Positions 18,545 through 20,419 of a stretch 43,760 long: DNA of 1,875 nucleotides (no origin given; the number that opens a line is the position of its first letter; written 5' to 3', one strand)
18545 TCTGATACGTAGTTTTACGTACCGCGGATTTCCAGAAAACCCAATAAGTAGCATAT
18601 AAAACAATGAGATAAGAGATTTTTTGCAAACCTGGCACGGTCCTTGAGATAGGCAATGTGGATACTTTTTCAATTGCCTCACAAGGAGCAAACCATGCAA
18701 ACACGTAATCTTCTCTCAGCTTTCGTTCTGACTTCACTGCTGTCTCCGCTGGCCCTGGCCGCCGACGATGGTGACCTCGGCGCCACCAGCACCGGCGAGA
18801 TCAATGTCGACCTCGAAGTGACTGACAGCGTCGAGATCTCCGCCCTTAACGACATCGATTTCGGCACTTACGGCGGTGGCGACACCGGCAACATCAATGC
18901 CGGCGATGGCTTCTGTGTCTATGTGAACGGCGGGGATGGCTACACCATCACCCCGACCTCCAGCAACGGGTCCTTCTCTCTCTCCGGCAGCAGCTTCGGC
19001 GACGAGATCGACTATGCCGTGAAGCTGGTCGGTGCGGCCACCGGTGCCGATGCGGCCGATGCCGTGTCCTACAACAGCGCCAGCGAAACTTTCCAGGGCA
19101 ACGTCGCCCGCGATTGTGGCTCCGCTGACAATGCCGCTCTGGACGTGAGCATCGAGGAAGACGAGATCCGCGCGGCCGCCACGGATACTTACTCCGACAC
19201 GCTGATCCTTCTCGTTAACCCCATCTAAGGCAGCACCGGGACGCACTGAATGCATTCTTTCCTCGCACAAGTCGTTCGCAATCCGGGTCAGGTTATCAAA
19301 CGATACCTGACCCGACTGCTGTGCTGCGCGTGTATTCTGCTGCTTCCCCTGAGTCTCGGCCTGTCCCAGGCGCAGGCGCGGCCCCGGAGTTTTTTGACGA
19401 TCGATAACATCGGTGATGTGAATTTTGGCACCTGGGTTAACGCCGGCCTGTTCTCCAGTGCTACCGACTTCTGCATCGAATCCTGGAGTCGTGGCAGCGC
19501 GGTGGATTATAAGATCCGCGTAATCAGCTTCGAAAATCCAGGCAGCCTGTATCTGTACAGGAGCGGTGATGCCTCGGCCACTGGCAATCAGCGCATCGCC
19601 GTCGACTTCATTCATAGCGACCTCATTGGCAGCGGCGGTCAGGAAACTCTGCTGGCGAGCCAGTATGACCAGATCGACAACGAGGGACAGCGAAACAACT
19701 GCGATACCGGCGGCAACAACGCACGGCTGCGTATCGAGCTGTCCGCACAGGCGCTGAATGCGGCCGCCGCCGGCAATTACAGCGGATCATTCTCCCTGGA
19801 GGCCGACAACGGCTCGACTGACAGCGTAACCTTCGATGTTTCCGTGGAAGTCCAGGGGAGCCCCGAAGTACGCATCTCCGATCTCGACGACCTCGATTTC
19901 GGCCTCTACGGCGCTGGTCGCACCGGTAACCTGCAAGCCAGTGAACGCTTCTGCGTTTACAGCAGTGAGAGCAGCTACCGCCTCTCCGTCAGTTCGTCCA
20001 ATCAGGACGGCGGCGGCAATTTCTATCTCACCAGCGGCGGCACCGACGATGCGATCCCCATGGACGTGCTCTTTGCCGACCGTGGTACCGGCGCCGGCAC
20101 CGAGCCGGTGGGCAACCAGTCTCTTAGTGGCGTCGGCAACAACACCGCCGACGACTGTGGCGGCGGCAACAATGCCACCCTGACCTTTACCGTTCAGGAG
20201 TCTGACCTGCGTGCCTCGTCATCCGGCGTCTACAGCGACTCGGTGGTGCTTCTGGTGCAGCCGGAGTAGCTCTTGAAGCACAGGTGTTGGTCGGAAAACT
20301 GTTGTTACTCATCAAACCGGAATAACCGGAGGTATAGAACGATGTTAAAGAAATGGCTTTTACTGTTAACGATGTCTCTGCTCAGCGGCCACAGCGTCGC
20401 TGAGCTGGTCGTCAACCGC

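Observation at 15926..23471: Sigma-54 / two-component-controlled, highly divergent chaperone-usher-like fibre locus (best candidate for an undescribed system)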

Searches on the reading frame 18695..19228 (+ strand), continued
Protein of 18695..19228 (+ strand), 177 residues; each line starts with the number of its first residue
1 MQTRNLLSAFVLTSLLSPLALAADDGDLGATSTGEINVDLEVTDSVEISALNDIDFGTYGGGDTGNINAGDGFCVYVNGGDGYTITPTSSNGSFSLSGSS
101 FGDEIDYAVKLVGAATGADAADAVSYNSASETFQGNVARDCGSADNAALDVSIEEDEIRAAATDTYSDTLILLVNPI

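Call 63: search_protein_families(library=pfam, proteins=[L002:11596-12111:+, L004:11589-12143:+], max_evalue=0.1)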
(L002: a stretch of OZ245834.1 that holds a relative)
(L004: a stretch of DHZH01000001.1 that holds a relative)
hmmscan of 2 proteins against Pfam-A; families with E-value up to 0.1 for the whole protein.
L002:11596-12111:+ (171 aa): 0 families

L004:11589-12143:+ (184 aa): 0 families

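Call 76: search_dna_similar(query=window:18695-19228:+, collection=plasmids, mode=protein, max_evalue=1, max_rows=25)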
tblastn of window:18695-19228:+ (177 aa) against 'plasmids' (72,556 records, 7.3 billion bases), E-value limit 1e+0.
No match.
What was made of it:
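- Tried and rejected: Sub1 against plasmid records by tblastn: no match (call 76).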

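Call 77: find_related_loci(query=A1, collection=metagenome_contigs, flank=8000)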
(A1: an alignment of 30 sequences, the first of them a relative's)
Query A1 (177 aa) in metagenome_contigs; peptide patterns used: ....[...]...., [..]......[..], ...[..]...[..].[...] (x = any residue, [..] = any of these).
104 stretches matched a pattern; 33 encode a relative of the query (tblastn E <= 1e-3); 32 distinct loci.
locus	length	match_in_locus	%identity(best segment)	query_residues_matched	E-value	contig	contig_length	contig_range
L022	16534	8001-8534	65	1-177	2e-69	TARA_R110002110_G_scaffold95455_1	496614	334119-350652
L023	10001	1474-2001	69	1-177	6e-69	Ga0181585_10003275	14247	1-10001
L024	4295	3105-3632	69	1-177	6e-69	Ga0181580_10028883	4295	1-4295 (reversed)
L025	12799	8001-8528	69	1-177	6e-69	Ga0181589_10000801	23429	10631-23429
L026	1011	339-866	69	1-177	8e-73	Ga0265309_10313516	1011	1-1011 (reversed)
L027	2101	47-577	61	5-177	3e-69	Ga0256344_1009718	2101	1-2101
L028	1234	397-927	67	1-177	9e-68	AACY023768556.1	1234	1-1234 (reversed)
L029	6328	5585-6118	67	1-177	2e-63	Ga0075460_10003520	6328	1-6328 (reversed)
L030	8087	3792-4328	64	1-177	6e-61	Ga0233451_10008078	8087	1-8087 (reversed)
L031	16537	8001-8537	64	1-177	7e-61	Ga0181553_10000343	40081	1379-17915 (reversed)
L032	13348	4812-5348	64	1-177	6e-61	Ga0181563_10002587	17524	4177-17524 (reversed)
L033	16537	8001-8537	64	1-177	7e-61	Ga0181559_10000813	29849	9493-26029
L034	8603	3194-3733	62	6-177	3e-60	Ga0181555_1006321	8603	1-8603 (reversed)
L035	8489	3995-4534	62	6-177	3e-60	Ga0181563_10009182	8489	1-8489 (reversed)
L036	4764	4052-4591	62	6-177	3e-60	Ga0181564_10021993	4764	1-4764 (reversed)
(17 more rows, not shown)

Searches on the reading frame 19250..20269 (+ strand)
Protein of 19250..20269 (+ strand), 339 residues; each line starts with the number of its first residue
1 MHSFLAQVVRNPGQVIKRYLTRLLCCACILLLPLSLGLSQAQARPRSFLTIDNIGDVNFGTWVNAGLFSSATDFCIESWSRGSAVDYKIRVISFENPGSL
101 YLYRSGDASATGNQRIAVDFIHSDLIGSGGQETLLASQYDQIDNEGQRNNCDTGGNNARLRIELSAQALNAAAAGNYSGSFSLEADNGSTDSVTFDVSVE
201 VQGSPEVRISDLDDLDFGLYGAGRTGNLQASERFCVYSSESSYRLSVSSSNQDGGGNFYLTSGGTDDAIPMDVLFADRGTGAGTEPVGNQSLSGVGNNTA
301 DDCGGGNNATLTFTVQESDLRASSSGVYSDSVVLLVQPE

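Call 3: search_protein_families(library=pfam, proteins=[window:19250-20269:+], max_evalue=1)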
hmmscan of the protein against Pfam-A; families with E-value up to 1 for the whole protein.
window:19250-20269:+ (339 aa): 1 family
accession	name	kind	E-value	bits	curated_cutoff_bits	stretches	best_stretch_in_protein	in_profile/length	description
PF09465.16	LBR_tudor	-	0.15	12.2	22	1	81-103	17-39/55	Lamin-B receptor of TUDOR domain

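Call 4: search_protein_families(library=ncbifam, proteins=[window:19250-20269:+], max_evalue=1)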
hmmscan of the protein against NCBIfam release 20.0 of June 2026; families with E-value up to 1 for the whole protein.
window:19250-20269:+ (339 aa): 0 families

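Call 30: find_homologous_proteins(query=window:19250-20269:+, max_evalue=0.001)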
Query window:19250-20269:+ (339 aa): 13 proteins with E <= 0.001 among 8000 candidates.
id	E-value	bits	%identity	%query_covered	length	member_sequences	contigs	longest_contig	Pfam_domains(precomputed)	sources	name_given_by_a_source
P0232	1.0e-218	743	100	100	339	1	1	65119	-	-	-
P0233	3.1e-103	364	54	96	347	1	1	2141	-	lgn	-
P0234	9.5e-103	362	53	99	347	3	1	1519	-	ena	-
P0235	5.5e-95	336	55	92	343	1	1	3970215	-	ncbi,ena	-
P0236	2.1e-88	315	50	96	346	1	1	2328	-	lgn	-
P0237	3.2e-80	288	51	86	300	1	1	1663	-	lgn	-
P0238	9.1e-63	231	42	88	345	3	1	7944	-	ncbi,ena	-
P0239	2.0e-62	229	42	92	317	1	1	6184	-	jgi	-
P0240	1.1e-59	220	41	92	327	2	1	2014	-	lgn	-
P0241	4.7e-56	209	39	86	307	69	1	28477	-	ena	-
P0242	1.3e-55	207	39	92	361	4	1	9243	-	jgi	jgi:hypothetical protein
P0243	4.9e-54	202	34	100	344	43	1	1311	-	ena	-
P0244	1.2e-52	197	37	87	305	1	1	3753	-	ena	-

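Call 46: predict_structure(alignment_id=A3)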
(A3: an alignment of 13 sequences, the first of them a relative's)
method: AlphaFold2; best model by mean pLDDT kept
length: 339 residues; sequences in the alignment: 13
mean_pLDDT: 83.1   pTM: 0.55
mean pLDDT of the five models: 83.1, 83.0, 82.7, 82.0, 81.5
residues with pLDDT >= 90: 162; 70-90: 123; 50-70: 18; < 50: 36
segments of 3 or more residues with pLDDT < 50: 1-14, 24-28, 30-44
pLDDT, mean of each block of 10 residues (from residue 1): 38 48 49 45 63 92 85 89 85 93 92 93 87 96 84 88 92 92 94 96 80 86 80 89 91 93 88 86 88 88 86 92 88 90
secondary structure, 60 per line:
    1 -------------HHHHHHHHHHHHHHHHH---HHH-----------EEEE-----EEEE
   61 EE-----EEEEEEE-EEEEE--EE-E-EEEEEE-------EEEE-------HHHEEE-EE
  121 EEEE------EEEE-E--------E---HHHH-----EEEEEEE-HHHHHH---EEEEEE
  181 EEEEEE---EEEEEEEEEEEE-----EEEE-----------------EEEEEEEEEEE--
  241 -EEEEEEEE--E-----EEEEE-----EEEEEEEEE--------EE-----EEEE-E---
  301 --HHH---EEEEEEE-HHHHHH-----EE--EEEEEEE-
elements in order: H14-30 E48-51 E57-62 E68-74 E76-80 E88-93 E101-104 E115-117 E119-124 E131-134 H149-152 E158-164 H166-171 E175-186 E190-201 E207-210 E228-238 E242-249 E258-262 E268-276 E292-295 E309-315 H317-322 E332-338
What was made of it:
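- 19250..20269 (+): Sub2, a two-domain tip-adhesin-like subunit with no N-terminal donor strand. The interdomain linker (190-201) is homologous to the Sub1 donor strand. AF2 pLDDT 83 (call 46).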

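Call 50: fold_search(model_id=the predicted structure, library=pdb)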
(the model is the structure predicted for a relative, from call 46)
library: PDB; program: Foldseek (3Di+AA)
matches with E <= 10: 1586; with E <= 0.001: 81
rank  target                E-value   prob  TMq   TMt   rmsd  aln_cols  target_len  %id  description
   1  6k73_C                4.1e-10  1.00  0.37  0.39  11.5       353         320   12  Chaperone-tip adhesin complex is vital for synergistic activation of CFA/I fimbriae biogenesis (released 2020-06-10)
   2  6fjy_B                5.3e-10  1.00  0.36  0.41   9.7       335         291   14  Crystal structure of CsuC-CsuE chaperone-tip adhesion subunit pre-assembly complex from archaic chaperone-usher Csu pi (released 2018-05-16)
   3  6k73_D                1.5e-09  1.00  0.39  0.40   8.9       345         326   11  Chaperone-tip adhesin complex is vital for synergistic activation of CFA/I fimbriae biogenesis (released 2020-06-10)
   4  6fjy_D                2.4e-09  1.00  0.35  0.39  10.0       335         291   14  Crystal structure of CsuC-CsuE chaperone-tip adhesion subunit pre-assembly complex from archaic chaperone-usher Csu pi (released 2018-05-16)
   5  3f83                  4.0e-09  1.00  0.40  0.30   8.4       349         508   11  Structure of fusion complex of the minor pilin CfaE and major pilin CfaB of CFA/I pili from ETEC E. coli (released 2009-08-11)
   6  2hb0_A                4.7e-09  1.00  0.35  0.34  10.1       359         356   14  Crystal Structure of CfaE, the Adhesive Subunit of CFA/I Fimbria of Enterotoxigenic Escherichia coli (released 2007-06-26)
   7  3f84_A                8.8e-09  1.00  0.34  0.37  10.5       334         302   11  Structure of fusion complex of major pilin CfaB and major pilin CfaB of CFA/I pilus from ETEC E. coli (released 2009-08-11)
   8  2hb0_B                1.7e-08  1.00  0.35  0.34  10.9       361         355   14  Crystal Structure of CfaE, the Adhesive Subunit of CFA/I Fimbria of Enterotoxigenic Escherichia coli (released 2007-06-26)
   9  3f84_B                4.3e-08  1.00  0.33  0.36  11.7       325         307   11  Structure of fusion complex of major pilin CfaB and major pilin CfaB of CFA/I pilus from ETEC E. coli (released 2009-08-11)
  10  3f85                  1.5e-07  1.00  0.33  0.26  11.6       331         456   10  Structure of fusion complex of homo trimeric major pilin subunits CfaB of CFA/I fimbirae from ETEC E. coli (released 2009-08-11)
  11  1kiu_B                2.2e-07  1.00  0.36  0.40   8.8       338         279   11  FimH adhesin Q133N mutant-FimC chaperone complex with methyl-alpha-D-mannose (released 2002-06-05)
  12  5jr4_A                2.8e-07  1.00  0.27  0.31  11.1       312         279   11  Crystal structure of FimH A27V/V163A from E. coli UTI89 bound to FimG N-terminal extension (released 2017-02-22)
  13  3rfz_A                5.5e-07  1.00  0.33  0.37   9.0       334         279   12  Crystal structure of the FimD usher bound to its cognate FimC:FimH substrate (released 2011-06-01)
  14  3vac_A                6.1e-07  1.00  0.33  0.31  11.4       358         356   11  Crystal Structure of the CFA/I Enterotoxigenic E. coli adhesin CfaE mutant G168D (released 2013-02-20)
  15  1qun_B                2.3e-06  1.00  0.34  0.38   9.4       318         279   10  X-RAY STRUCTURE OF THE FIMC-FIMH CHAPERONE ADHESIN COMPLEX FROM UROPATHOGENIC E.COLI (released 1999-08-31)
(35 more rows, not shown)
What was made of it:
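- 19250..20269 (+): Foldseek hits CfaE 4e-10 and CsuE 5e-10 (call 50).
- Closest known: Alternative. Same: One major pilin plus a two-domain tip adhesin with a CfaE-like fold (call 50).
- The Sub2 model (pLDDT 83) matches CfaE and CsuE tip adhesins at 4e-10 to 5e-10 (calls 46, 50).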
